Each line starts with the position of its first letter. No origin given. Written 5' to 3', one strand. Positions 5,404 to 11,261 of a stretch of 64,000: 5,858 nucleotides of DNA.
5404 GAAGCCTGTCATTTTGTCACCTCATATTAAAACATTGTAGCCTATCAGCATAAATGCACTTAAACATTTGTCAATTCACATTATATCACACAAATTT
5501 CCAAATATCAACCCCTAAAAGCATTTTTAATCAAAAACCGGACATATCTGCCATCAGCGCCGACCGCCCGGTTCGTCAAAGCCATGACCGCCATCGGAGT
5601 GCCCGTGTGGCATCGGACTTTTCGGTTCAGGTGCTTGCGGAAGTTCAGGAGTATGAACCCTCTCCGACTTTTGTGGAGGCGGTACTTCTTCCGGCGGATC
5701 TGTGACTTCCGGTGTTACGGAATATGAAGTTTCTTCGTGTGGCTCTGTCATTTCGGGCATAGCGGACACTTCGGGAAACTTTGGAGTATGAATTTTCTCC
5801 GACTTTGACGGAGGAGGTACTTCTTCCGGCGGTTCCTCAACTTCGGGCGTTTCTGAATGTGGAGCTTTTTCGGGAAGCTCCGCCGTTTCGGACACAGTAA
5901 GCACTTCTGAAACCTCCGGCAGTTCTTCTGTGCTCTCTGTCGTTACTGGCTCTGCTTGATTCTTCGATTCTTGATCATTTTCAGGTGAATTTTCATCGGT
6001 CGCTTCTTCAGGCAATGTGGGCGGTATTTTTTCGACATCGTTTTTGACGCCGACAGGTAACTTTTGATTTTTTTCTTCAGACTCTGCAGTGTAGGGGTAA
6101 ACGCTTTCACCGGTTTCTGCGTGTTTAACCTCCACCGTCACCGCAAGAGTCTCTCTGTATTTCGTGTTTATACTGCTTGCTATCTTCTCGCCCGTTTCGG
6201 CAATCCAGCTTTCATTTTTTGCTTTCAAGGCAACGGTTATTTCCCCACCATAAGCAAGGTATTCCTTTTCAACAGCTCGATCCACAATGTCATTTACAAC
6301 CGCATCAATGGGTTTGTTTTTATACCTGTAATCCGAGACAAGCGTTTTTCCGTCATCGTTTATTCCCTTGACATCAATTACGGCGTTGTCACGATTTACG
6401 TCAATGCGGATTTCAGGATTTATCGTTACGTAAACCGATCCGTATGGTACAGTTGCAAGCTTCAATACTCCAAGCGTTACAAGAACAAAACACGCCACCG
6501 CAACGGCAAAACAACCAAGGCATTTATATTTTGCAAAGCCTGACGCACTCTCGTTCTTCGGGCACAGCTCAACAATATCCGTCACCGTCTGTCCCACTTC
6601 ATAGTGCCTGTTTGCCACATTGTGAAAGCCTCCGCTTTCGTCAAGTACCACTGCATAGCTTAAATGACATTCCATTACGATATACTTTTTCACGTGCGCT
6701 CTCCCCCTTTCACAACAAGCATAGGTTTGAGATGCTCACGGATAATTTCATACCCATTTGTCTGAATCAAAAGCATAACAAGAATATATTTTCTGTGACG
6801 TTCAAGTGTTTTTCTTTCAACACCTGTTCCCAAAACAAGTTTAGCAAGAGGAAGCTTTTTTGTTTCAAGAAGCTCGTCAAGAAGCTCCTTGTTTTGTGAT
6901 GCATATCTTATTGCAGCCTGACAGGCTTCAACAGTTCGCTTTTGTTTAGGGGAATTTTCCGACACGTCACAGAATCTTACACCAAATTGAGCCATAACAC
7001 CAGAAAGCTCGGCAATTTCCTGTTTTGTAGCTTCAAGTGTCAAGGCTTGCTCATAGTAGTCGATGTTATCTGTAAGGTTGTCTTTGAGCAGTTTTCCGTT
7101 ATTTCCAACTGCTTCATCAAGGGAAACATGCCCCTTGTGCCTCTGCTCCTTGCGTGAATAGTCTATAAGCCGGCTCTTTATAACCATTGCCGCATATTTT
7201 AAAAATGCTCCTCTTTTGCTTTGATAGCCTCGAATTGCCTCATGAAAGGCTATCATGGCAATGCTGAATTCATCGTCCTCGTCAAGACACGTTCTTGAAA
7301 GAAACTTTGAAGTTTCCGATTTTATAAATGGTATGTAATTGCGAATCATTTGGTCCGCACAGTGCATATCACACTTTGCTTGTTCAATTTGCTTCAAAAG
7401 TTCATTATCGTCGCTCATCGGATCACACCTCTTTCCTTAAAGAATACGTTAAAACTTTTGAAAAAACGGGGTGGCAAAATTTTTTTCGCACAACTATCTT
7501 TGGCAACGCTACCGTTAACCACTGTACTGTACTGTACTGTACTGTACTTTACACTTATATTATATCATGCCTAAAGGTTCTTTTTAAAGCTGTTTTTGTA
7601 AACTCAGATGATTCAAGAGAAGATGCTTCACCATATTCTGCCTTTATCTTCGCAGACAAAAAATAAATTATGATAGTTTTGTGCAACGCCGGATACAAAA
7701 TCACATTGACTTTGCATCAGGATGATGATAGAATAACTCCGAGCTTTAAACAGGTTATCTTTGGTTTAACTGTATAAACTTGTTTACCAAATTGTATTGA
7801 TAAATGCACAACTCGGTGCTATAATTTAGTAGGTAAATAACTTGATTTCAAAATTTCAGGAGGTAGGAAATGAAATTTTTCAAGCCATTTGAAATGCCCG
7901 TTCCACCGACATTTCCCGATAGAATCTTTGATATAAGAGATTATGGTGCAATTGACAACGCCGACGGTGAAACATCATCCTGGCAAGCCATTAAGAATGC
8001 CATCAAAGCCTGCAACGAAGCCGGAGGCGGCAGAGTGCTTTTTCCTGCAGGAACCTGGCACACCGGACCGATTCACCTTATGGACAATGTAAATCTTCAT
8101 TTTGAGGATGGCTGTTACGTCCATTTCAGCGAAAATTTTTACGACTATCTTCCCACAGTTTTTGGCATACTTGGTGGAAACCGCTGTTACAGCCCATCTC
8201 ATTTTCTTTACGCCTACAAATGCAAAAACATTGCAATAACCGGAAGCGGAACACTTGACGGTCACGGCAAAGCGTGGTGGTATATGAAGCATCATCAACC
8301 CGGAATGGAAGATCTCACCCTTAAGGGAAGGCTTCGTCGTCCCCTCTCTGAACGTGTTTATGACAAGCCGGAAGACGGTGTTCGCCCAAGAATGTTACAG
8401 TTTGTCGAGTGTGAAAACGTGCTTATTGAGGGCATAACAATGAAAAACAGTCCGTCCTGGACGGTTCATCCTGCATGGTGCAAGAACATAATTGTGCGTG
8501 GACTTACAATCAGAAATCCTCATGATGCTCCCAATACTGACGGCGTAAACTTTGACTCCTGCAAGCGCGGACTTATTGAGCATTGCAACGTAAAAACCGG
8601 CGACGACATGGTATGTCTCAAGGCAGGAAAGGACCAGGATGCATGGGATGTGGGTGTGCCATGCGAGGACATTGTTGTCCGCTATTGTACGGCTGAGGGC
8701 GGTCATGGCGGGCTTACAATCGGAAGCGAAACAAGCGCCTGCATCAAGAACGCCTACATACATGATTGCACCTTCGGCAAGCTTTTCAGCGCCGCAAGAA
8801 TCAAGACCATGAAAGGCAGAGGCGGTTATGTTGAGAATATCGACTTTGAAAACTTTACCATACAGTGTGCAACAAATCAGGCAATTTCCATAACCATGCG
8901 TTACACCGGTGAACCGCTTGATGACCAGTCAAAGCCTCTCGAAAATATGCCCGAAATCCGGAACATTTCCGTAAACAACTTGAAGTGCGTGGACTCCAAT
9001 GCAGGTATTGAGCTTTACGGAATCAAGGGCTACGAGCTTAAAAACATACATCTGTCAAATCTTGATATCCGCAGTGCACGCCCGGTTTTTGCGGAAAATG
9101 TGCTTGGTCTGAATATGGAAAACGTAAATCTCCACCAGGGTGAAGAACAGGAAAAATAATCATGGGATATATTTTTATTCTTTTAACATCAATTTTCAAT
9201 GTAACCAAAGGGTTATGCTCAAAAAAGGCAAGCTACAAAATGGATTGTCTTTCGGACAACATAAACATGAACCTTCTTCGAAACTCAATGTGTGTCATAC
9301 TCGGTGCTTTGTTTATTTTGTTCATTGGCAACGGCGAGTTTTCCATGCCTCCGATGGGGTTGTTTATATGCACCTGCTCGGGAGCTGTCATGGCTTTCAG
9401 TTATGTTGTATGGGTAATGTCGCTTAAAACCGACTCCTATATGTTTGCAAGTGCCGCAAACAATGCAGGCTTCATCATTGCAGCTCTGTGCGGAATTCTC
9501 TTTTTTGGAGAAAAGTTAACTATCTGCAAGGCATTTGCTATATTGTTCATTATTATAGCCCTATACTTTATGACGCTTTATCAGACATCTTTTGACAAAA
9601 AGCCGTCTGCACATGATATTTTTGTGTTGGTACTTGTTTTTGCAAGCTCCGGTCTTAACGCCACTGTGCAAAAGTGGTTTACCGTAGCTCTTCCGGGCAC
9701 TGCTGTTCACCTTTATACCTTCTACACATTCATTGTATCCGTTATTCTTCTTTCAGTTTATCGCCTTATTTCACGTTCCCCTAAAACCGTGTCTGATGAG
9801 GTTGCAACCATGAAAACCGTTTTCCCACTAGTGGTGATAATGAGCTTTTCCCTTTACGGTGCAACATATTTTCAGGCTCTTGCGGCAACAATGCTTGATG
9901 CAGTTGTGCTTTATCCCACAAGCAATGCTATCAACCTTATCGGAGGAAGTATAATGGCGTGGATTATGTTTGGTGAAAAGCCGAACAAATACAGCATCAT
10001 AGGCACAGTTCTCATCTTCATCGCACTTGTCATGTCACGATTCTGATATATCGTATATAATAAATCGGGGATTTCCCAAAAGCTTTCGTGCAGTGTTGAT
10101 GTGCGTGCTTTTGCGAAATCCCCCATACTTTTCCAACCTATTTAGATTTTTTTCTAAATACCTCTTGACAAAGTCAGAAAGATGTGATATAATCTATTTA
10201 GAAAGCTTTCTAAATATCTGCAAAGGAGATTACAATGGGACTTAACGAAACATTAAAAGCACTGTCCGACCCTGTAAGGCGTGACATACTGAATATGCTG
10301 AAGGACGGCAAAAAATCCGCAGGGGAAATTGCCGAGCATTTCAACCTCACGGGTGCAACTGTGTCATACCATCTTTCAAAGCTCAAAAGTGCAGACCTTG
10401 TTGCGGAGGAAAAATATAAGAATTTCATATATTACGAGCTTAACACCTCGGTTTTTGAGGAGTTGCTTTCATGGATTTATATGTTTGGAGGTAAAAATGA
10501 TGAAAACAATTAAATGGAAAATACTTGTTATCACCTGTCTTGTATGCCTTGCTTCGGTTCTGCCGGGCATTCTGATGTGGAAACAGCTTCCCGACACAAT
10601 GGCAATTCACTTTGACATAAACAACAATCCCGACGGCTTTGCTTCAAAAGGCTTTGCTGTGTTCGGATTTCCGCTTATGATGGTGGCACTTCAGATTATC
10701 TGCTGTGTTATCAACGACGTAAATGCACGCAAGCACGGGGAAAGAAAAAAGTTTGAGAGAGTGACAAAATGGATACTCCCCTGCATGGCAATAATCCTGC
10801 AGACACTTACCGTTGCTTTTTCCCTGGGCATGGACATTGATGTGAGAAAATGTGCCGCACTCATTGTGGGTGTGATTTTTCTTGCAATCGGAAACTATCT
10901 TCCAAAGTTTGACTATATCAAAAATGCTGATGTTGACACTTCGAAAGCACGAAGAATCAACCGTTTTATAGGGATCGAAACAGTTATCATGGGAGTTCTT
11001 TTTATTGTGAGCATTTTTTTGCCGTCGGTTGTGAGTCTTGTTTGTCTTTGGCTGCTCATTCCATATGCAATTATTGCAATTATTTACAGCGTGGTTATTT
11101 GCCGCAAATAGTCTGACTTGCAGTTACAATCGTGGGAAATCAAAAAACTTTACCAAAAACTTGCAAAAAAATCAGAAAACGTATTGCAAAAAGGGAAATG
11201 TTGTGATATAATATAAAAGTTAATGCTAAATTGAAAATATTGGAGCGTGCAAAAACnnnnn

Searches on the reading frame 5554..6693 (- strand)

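Call 76: search_protein_families(library=pfam, proteins=[window:5554-6693:-], max_evalue=0.01)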
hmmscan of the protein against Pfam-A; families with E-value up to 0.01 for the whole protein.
window:5554-6693:- (379 aa): 2 families
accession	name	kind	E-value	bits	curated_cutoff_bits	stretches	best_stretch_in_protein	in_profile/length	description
PF23750.1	RsgI_M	-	6.8e-22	78.9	25.3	1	84-192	1-110/133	Anti-sigma factor RsgI-like central domain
PF12791.13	RsgI_N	-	5e-05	23.5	25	1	1-38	1-38/40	Anti-sigma factor N-terminus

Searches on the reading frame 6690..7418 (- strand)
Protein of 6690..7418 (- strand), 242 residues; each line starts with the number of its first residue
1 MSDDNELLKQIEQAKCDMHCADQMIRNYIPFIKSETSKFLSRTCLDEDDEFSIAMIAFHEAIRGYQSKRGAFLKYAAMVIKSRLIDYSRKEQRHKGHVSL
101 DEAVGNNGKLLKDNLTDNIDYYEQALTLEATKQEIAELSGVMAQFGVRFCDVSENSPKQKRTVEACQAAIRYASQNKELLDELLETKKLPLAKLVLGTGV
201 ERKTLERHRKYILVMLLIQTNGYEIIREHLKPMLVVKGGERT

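Call 76: search_protein_families(library=pfam, proteins=[window:6690-7418:-], max_evalue=0.01)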
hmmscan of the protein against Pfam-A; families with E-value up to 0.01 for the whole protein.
window:6690-7418:- (242 aa): 1 family
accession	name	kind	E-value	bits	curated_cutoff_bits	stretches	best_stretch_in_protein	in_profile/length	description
PF04542.20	Sigma70_r2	-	7.9e-08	32.4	24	1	24-93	1-70/71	Sigma-70 region 2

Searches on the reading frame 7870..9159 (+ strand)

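Call 19: search_protein_families(library=pfam, proteins=[window:7870-9159:+], max_evalue=0.001)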
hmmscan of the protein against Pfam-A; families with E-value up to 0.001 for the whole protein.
window:7870-9159:+ (429 aa): 3 families
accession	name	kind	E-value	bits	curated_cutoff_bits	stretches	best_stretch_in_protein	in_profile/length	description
PF00295.23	Glyco_hydro_28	-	3.3e-37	128.7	22.9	1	171-403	89-309/324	Glycosyl hydrolases family 28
PF12708.12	Pect-lyase_RHGA_epim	-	2e-07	31.5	27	0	20-76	2-58/213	Rhamnogalacturonase A/epimerase, pectate lyase-like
PF13229.12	Beta_helix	-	3.9e-05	23.8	25.9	0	225-335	2-91/158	Right handed beta helix region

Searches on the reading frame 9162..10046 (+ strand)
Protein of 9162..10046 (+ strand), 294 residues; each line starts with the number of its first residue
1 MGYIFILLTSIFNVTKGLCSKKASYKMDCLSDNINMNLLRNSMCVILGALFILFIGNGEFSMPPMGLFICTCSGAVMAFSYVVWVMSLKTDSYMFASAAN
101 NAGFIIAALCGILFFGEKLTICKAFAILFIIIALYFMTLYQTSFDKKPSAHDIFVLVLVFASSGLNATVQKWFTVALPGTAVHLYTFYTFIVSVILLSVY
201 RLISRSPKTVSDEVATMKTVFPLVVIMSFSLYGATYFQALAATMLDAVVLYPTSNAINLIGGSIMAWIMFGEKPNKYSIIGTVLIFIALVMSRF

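Call 76: search_protein_families(library=pfam, proteins=[window:9162-10046:+], max_evalue=0.01)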
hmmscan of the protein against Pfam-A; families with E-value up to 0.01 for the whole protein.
window:9162-10046:+ (294 aa): 1 family
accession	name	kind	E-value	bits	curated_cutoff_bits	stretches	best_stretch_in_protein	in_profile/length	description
PF00892.27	EamA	-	2.2e-14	54.3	28.2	2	1-138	2-134/135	EamA-like transporter family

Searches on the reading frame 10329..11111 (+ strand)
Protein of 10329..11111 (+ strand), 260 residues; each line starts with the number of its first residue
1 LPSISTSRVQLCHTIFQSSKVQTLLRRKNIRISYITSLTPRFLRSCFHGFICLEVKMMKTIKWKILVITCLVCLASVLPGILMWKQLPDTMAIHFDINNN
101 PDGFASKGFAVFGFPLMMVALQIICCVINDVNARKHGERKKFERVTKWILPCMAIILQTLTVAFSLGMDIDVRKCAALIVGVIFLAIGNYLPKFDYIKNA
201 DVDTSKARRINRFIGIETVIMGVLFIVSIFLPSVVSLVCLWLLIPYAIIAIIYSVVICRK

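Call 76: search_protein_families(library=pfam, proteins=[window:10329-11111:+], max_evalue=0.01)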
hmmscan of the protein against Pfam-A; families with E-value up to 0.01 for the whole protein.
window:10329-11111:+ (260 aa): 1 family
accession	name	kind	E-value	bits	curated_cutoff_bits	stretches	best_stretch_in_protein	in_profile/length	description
PF07853.16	DUF1648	-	1.7e-15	56.8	28.7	1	71-119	1-49/49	Domain of unknown function (DUF1648)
